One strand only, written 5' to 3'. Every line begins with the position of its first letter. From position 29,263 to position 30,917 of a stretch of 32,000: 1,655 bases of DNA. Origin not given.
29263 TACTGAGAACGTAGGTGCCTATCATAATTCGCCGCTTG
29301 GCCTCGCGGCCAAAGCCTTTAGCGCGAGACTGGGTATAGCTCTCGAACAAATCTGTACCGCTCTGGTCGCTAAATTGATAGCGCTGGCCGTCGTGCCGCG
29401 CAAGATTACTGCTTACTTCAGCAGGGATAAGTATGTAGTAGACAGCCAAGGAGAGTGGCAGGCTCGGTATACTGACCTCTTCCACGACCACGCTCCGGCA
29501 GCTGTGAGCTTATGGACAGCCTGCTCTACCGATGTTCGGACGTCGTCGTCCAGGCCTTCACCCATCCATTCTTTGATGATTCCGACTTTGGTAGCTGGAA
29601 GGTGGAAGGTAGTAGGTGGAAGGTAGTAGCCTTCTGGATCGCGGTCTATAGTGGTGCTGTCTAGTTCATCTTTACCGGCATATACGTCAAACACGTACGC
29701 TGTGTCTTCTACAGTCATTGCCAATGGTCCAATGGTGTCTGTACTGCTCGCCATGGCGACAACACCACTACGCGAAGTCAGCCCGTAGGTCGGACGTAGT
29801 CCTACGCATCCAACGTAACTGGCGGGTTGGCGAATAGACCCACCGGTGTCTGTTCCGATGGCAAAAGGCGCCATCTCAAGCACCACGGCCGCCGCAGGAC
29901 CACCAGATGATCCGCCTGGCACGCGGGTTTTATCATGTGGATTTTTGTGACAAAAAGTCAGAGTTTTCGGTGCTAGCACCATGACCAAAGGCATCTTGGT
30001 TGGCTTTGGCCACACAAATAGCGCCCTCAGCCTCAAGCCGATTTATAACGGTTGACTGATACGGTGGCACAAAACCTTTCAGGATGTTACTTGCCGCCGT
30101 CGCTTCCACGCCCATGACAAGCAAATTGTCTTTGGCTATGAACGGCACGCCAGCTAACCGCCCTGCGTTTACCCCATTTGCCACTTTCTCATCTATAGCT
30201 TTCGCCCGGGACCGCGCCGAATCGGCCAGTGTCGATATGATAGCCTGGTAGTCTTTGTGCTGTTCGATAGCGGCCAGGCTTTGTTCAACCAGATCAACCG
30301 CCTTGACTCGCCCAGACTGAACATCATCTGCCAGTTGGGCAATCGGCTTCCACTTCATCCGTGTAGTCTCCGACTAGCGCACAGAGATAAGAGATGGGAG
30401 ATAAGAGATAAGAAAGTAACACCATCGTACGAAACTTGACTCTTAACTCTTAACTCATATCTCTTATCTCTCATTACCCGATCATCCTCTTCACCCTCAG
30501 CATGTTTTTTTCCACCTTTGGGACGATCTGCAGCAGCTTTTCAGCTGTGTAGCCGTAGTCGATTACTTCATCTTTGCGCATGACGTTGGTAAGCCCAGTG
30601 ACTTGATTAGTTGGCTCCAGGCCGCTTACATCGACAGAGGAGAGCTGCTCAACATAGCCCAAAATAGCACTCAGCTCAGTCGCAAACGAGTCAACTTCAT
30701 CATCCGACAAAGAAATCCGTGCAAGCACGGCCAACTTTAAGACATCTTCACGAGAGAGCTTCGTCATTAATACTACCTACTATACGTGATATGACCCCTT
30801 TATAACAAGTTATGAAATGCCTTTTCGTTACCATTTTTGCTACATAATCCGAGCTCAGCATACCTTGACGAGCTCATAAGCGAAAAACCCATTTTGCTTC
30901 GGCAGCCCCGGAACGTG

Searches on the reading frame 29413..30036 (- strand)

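Call 35: search_protein_families(library=pfam, proteins=[window:29413-30036:-], max_evalue=0.0001)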
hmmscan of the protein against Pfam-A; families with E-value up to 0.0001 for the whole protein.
window:29413-30036:- (207 aa): 1 family
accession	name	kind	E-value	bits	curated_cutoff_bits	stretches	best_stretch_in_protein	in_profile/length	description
PF01425.27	Amidase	-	3.7e-50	171.7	27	1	31-182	118-270/445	Amidase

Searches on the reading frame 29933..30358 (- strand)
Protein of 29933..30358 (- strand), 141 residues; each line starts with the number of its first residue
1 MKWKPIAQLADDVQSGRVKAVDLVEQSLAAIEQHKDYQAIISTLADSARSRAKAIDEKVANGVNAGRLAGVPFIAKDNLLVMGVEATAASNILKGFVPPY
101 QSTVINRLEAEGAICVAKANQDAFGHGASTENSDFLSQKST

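Call 35: search_protein_families(library=pfam, proteins=[window:29933-30358:-], max_evalue=0.0001)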
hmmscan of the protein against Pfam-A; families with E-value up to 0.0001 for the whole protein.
window:29933-30358:- (141 aa): 1 family
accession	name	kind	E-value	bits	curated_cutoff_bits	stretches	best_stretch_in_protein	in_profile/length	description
PF01425.27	Amidase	-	1.9e-26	93.6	27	1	22-135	1-114/445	Amidase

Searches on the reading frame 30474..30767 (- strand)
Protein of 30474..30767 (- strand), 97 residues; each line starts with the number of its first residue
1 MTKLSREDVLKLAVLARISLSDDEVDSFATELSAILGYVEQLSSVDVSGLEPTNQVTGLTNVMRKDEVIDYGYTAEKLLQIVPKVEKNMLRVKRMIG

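Call 67: find_encoding_contigs(protein=window:30474-30767:-, flank=10000, max_places=6)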
Protein window:30474-30767:- (97 aa): no gene with exactly this product is on record in the collection.
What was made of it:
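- Tried and rejected: Extending the window's own genome: the window's GatC is not on record (call 67).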
